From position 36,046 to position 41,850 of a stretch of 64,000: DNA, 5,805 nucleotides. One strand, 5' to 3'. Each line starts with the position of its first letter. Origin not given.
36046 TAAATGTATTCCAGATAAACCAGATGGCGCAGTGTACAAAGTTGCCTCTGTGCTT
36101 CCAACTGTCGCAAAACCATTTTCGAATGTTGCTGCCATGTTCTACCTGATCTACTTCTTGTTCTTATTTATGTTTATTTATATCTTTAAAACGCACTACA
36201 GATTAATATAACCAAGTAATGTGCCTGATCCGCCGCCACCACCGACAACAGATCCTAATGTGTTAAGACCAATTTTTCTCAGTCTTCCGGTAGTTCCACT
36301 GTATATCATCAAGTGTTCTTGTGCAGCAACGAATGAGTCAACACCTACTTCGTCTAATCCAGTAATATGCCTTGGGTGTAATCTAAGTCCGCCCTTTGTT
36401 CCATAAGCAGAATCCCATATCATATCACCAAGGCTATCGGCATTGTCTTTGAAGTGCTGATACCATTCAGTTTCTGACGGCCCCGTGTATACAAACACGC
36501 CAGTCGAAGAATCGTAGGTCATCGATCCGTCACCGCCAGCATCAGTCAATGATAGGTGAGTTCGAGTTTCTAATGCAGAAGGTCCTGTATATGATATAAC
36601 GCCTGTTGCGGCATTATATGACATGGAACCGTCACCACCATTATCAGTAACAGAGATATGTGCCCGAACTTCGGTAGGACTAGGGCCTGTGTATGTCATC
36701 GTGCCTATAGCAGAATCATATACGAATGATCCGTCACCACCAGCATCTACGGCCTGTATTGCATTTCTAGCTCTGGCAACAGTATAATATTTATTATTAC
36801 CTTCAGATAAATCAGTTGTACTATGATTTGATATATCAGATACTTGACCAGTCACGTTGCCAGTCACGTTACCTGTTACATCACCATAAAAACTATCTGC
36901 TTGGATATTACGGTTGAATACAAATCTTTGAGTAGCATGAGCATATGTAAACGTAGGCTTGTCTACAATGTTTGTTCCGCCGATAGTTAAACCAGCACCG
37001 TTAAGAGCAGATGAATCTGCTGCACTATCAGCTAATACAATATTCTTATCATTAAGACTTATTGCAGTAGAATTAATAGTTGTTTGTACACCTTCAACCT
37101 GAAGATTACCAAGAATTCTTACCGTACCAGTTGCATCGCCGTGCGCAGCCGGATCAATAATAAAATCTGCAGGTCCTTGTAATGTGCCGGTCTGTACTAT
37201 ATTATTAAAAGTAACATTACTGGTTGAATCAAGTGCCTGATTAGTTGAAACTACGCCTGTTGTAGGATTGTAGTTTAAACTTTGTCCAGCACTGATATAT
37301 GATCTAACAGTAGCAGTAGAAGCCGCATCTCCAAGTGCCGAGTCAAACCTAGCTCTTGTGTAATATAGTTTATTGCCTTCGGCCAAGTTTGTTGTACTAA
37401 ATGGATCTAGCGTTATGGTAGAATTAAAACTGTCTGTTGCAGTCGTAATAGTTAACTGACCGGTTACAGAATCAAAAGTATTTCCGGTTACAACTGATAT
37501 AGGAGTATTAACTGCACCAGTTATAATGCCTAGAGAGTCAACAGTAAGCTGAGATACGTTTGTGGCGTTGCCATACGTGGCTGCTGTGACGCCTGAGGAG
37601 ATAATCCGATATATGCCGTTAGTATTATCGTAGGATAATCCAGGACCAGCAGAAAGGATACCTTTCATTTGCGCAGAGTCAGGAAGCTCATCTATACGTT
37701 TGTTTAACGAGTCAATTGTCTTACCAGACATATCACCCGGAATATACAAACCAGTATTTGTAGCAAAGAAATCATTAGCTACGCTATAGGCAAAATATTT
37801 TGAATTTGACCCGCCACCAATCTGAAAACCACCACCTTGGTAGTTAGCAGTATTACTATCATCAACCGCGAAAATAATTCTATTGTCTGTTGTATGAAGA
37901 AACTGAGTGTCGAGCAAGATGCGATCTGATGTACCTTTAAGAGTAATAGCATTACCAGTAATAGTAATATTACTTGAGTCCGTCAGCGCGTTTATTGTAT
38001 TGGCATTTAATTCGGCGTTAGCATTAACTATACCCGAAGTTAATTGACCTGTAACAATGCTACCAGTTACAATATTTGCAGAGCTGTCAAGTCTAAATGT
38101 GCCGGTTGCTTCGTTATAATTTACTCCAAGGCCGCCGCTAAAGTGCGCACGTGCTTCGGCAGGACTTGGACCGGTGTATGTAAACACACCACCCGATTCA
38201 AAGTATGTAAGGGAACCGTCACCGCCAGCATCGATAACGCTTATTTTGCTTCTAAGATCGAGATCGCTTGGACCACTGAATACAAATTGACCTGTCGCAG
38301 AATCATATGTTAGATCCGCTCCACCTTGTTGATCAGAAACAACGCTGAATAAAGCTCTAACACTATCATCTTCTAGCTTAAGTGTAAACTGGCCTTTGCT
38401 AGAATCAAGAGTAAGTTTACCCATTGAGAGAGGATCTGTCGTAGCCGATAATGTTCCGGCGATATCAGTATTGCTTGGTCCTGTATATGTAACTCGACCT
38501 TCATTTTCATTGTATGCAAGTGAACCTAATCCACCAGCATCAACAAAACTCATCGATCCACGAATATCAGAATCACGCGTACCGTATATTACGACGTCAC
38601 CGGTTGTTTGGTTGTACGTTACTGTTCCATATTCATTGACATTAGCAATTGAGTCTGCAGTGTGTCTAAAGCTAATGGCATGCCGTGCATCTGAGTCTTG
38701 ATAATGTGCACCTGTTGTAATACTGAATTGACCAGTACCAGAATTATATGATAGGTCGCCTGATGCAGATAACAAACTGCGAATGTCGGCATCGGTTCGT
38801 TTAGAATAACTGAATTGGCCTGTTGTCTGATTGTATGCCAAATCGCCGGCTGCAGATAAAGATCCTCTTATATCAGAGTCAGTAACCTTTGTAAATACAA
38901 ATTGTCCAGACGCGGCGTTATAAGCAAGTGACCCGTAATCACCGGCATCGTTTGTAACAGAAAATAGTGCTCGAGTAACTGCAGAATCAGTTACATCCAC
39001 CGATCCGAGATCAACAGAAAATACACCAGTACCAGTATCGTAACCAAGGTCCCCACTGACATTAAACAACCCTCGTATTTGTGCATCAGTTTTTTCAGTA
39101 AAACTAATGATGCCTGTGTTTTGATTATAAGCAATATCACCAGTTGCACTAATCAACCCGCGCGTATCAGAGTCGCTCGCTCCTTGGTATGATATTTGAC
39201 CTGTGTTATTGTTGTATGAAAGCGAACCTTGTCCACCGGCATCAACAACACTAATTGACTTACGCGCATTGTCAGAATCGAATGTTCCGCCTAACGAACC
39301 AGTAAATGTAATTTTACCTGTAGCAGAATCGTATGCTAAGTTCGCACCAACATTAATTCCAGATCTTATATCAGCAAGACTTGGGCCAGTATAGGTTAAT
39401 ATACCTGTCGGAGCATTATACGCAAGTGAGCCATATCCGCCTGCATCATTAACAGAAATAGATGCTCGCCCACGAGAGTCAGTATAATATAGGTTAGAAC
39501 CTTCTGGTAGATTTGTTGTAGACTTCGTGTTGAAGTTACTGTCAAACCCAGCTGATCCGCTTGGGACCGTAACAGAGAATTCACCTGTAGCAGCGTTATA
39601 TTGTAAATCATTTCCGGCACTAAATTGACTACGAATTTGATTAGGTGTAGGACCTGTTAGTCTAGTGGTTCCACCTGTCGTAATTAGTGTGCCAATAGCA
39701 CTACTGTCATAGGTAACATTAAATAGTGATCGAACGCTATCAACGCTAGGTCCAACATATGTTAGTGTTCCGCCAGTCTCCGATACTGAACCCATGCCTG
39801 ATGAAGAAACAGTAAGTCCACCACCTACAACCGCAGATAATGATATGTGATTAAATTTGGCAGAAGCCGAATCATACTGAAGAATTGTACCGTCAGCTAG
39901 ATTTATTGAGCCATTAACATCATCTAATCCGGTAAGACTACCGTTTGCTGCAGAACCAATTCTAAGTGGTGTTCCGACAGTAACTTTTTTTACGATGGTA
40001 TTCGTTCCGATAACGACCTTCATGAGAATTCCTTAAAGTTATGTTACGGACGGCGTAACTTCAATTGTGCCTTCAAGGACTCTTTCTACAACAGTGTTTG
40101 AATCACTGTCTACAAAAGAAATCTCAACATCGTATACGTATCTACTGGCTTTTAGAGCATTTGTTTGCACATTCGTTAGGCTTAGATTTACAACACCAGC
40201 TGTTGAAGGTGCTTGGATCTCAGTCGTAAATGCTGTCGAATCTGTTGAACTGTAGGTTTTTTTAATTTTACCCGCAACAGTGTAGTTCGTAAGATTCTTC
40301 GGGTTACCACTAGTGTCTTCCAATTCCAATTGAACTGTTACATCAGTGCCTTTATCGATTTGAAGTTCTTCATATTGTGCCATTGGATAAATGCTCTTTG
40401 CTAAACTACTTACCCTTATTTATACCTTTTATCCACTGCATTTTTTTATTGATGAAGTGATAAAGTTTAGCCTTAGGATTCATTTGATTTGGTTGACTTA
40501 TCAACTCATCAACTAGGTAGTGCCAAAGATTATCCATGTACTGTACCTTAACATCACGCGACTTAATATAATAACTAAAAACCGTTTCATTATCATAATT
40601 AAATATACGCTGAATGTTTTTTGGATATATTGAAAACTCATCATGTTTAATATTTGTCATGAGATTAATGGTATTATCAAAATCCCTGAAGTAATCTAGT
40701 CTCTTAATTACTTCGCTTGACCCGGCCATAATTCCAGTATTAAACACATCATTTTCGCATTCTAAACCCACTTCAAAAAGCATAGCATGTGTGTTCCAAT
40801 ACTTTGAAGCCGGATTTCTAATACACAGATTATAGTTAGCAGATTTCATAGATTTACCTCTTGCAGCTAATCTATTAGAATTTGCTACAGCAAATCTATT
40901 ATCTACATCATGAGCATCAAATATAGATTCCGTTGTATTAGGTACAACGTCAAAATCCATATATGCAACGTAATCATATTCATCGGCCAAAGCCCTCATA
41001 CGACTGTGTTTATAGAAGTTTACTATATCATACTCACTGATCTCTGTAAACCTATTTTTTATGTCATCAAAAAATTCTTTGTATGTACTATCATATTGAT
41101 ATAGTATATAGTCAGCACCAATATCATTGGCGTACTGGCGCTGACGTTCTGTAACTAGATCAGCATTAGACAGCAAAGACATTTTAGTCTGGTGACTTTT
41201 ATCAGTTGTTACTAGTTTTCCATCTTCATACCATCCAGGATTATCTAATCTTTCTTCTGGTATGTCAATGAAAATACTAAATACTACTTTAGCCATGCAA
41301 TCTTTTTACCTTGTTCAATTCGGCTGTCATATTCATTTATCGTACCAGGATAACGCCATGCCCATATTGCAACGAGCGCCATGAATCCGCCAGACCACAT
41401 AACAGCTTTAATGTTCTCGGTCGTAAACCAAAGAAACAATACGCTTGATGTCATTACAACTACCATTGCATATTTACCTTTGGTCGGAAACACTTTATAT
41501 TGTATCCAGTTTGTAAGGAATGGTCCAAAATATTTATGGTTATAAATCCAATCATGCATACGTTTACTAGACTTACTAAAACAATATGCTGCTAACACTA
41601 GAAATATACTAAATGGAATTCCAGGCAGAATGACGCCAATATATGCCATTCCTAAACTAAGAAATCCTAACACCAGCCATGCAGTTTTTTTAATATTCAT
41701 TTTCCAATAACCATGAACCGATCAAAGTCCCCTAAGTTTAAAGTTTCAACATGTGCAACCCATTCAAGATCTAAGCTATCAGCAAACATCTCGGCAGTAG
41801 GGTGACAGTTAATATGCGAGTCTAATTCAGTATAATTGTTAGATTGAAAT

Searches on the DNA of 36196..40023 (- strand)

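Call 8: search_dna_similar(query=window:36196-40023:-, collection=phages, mode=near, max_rows=20)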
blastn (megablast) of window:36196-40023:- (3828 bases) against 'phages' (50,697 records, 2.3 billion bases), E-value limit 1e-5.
No match.

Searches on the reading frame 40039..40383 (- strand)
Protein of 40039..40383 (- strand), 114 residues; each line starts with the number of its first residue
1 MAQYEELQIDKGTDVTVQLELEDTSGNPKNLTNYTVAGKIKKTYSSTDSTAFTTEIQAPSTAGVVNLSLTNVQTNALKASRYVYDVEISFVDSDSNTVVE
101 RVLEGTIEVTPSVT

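Call 13: search_protein_families(library=phrogs, proteins=[window:40039-40383:-], max_evalue=0.001)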
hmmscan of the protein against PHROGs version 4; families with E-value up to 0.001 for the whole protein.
window:40039-40383:- (114 aa): 3 families
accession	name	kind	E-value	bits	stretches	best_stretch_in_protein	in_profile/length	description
phrog_1084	-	unknown function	1.4e-23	84.3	1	4-114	7-115/123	unknown function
phrog_3304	-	tail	7.8e-21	75.7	1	5-114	7-113/177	L-shaped tail fiber protein assembly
phrog_6552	-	unknown function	0.00096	20.6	0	7-104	6-95/103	-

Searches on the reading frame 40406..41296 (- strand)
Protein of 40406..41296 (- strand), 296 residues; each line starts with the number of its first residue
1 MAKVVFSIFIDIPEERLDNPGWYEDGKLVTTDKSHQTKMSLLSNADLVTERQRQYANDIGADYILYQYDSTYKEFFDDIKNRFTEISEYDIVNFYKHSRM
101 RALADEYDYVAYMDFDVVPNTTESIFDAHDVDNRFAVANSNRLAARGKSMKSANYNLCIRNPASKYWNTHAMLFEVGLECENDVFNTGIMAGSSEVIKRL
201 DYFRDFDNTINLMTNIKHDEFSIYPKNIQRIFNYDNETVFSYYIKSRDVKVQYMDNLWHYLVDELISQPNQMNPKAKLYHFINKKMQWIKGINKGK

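Call 7: search_protein_families(library=pfam, proteins=[window:40406-41296:-], max_evalue=0.01)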
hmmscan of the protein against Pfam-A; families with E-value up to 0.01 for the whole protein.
window:40406-41296:- (296 aa): 0 families

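Call 13: search_protein_families(library=phrogs, proteins=[window:40406-41296:-], max_evalue=0.001)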
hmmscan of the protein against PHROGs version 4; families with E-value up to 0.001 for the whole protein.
window:40406-41296:- (296 aa): 0 families

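Call 22: search_protein_families(library=pfam, proteins=[window:40406-41296:-], max_evalue=1)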
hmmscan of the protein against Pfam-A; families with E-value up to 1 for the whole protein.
window:40406-41296:- (296 aa): 0 families

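Call 23: search_protein_families(library=ncbifam, proteins=[window:40406-41296:-], max_evalue=0.01)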
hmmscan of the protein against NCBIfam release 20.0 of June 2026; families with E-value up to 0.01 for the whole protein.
window:40406-41296:- (296 aa): 0 families

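Call 97: find_related_loci(query=A4, collection=viral_contigs, flank=10000)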
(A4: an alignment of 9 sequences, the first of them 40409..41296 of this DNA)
Query A4 (296 aa) in viral_contigs; peptide patterns used: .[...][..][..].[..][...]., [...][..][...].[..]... (x = any residue, [..] = any of these).
573 stretches matched a pattern (row limit reached: there are more); 221 encode a relative of the query (tblastn E <= 1e-3); the best 80 are kept; 80 distinct loci.
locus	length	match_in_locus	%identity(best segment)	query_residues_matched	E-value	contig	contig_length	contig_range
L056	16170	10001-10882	76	3-296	4e-157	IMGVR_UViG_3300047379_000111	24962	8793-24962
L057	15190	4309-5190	75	3-296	6e-156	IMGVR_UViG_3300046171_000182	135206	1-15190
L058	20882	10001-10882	74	3-296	2e-155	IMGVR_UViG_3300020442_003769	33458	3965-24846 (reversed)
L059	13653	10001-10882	75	3-296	4e-155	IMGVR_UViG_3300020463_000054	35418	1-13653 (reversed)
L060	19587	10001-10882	74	3-296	4e-154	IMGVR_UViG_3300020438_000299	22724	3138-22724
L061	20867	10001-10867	66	1-289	1e-133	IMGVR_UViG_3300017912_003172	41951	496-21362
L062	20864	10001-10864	58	1-288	6e-117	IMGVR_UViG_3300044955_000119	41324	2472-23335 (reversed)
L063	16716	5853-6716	58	1-288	6e-117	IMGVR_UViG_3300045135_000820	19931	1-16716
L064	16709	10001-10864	58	1-289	2e-112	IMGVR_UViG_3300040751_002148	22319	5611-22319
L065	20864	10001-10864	55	1-289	1e-109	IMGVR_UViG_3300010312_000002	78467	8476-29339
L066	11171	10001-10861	53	1-288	6e-106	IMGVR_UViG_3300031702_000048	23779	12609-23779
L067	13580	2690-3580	54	3-293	2e-98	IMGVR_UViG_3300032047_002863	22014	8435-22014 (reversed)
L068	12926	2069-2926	51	1-291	4e-95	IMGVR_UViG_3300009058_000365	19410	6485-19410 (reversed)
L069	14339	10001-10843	48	1-285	9e-84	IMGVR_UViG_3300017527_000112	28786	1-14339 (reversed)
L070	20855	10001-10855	53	3-289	3e-94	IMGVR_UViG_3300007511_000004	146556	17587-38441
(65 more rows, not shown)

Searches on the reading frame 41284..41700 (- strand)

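Call 13: search_protein_families(library=phrogs, proteins=[window:41284-41700:-], max_evalue=0.001)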
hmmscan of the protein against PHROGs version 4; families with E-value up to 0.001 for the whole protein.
window:41284-41700:- (138 aa): 0 families

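Call 22: search_protein_families(library=pfam, proteins=[window:41284-41700:-], max_evalue=1)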
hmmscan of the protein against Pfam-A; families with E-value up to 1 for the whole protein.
window:41284-41700:- (138 aa): 2 families
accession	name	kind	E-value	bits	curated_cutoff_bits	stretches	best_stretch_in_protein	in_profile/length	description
PF04304.18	DUF454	-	1.4e-29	102.8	35.1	1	5-118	1-114/115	Protein of unknown function (DUF454)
PF11808.13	PhoR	-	0.012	16.4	27.1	1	5-57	4-57/86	Phosphate regulon sensor protein PhoR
